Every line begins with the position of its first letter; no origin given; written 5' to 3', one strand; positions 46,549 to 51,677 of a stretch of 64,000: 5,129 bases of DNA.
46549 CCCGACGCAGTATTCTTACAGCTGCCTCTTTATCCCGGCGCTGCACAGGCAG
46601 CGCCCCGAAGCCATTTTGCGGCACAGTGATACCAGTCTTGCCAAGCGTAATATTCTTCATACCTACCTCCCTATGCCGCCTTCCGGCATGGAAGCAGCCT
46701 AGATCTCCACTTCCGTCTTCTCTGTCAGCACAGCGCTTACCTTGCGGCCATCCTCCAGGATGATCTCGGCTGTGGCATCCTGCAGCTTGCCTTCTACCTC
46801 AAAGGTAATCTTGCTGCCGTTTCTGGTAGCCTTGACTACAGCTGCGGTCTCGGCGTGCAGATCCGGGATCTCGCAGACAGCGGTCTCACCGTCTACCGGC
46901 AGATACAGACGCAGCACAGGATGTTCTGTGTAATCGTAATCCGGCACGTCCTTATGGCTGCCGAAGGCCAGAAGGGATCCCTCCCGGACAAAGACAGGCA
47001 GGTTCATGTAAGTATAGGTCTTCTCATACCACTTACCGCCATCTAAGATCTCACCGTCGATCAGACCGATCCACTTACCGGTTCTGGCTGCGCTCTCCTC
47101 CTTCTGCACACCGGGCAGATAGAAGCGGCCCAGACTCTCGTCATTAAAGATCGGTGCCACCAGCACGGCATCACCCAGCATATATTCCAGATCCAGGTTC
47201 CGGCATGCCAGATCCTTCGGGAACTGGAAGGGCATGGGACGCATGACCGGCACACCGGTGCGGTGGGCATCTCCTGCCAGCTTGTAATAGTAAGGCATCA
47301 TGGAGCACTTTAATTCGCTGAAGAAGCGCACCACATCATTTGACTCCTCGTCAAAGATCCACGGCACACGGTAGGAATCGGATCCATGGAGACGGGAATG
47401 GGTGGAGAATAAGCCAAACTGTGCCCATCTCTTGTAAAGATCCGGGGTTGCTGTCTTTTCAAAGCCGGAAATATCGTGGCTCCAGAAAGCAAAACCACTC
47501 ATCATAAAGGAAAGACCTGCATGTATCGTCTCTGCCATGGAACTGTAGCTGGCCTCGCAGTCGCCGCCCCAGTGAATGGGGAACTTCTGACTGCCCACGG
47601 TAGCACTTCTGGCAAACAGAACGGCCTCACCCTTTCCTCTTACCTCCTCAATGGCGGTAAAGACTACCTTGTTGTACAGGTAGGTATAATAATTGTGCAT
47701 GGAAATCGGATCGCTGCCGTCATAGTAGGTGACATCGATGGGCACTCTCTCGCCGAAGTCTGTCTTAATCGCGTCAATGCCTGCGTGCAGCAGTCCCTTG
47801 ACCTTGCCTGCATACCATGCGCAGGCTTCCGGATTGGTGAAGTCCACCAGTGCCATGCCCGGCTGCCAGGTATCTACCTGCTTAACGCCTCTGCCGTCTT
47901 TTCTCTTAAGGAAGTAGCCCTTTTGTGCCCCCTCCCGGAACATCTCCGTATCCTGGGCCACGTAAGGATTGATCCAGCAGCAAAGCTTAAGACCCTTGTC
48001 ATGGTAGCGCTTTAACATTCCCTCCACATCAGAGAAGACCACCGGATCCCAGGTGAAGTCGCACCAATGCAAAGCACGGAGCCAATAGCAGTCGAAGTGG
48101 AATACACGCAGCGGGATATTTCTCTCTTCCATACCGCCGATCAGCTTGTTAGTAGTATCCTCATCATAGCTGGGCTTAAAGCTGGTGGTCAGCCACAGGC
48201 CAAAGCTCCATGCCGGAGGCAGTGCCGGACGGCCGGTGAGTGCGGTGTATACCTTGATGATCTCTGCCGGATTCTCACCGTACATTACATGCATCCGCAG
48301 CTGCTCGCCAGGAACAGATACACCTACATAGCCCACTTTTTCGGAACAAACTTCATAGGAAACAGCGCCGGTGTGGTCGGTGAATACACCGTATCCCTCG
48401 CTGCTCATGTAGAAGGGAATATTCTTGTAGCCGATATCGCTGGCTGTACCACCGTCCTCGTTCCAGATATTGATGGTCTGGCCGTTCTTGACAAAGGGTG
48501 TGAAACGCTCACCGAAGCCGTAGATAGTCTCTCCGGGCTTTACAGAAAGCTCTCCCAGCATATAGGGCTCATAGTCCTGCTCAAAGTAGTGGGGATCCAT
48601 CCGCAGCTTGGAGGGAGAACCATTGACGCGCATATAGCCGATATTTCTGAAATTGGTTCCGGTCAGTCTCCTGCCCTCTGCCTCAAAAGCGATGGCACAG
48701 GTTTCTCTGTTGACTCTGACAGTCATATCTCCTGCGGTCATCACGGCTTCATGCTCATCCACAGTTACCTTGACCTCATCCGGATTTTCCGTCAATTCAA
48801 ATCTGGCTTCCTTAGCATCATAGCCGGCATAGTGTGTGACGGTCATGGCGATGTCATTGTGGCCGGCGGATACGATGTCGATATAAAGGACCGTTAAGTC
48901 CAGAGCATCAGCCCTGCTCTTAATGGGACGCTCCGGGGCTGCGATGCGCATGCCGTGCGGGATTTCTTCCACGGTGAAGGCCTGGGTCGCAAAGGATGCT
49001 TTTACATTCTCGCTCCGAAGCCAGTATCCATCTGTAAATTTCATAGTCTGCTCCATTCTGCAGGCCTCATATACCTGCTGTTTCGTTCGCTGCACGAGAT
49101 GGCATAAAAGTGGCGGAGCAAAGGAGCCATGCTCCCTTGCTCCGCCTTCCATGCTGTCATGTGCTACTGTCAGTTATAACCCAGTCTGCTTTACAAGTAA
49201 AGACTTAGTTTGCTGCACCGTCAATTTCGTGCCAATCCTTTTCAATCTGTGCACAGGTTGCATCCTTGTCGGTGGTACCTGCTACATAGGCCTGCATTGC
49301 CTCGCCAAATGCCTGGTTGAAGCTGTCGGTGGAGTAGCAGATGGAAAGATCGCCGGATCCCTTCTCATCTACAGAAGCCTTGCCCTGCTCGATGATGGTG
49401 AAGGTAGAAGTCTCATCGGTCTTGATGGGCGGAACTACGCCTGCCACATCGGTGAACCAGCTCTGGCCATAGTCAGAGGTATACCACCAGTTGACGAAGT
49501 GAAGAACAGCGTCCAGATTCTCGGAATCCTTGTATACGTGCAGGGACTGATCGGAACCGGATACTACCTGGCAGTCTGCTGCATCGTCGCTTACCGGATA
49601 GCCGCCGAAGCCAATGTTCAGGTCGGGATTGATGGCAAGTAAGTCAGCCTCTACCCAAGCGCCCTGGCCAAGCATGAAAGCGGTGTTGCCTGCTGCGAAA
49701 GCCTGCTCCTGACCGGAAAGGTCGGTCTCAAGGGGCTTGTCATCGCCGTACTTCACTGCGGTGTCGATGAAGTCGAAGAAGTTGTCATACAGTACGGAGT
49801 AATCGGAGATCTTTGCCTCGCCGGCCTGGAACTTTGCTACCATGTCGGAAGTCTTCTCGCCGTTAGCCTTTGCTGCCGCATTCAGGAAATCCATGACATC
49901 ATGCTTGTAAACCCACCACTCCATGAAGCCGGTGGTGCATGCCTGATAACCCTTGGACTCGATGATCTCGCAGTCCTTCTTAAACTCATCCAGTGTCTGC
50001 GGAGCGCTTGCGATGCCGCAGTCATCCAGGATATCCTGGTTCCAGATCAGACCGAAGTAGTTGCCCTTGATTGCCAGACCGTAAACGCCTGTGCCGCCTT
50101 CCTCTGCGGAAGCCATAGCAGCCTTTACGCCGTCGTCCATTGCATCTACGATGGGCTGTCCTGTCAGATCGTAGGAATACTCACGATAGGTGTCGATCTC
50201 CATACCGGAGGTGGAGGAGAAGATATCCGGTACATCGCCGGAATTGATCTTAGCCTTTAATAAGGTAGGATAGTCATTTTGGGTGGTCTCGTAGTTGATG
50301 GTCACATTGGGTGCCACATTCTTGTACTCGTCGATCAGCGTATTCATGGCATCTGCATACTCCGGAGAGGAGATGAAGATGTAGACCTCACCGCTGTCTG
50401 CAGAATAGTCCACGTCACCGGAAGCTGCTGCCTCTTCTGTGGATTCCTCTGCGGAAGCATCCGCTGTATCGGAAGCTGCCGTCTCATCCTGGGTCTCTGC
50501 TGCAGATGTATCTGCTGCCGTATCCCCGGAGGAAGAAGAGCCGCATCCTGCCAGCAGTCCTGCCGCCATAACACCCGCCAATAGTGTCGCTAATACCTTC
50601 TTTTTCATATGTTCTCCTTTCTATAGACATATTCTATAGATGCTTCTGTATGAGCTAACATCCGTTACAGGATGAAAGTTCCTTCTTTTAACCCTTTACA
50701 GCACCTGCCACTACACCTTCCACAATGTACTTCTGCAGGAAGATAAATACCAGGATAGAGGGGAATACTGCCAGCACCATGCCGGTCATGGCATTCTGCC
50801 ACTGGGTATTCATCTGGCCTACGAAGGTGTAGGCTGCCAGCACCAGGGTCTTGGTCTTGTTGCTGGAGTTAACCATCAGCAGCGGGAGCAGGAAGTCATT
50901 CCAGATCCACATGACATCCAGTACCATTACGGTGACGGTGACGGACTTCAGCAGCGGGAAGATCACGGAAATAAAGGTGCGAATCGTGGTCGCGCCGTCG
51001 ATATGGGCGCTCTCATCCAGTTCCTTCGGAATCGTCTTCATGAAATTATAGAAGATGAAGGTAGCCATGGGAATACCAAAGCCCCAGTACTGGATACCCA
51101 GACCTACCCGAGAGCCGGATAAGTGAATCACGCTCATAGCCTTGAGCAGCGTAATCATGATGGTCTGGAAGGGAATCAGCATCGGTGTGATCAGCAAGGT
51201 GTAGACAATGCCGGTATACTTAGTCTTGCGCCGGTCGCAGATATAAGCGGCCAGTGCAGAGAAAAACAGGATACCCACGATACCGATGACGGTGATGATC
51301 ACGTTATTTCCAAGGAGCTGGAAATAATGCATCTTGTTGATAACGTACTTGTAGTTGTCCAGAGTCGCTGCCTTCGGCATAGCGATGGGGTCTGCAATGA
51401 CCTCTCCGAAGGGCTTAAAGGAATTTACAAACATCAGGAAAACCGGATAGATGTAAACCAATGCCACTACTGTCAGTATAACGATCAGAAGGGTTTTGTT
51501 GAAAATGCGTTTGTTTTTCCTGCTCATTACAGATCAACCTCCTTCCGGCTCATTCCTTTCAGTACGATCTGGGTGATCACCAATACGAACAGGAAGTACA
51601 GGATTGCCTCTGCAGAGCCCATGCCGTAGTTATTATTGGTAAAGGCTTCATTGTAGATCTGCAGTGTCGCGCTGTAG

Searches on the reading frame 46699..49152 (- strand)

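Call 63: search_protein_families(library=pfam, proteins=[window:46699-49152:-], max_evalue=0.00001)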
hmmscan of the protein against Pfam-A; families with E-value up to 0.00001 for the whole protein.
window:46699-49152:- (817 aa): 3 families
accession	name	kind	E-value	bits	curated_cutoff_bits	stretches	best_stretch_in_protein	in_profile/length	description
PF01055.32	Glyco_hydro_31_2nd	-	5.9e-94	315.5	23.5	1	309-625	1-328/328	Glycosyl hydrolases family 31 TIM-barrel domain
PF13802.12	Gal_mutarotas_2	-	6.3e-25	89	27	1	105-265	14-182/184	Glycosyl hydrolase 31 N-terminal galactose mutarotase-like domain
PF21365.3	Glyco_hydro_31_3rd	-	8.6e-17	61.8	24.4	1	633-727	1-86/87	Glycosyl hydrolase family 31 C-terminal domain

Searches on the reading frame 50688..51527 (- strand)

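Call 63: search_protein_families(library=pfam, proteins=[window:50688-51527:-], max_evalue=0.00001)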
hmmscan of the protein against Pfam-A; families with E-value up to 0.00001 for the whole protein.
window:50688-51527:- (279 aa): 1 family
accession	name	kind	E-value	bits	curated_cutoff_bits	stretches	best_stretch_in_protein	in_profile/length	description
PF00528.27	BPD_transp_1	-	7e-20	72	26.4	1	91-270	6-180/184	Binding-protein-dependent transport system inner membrane component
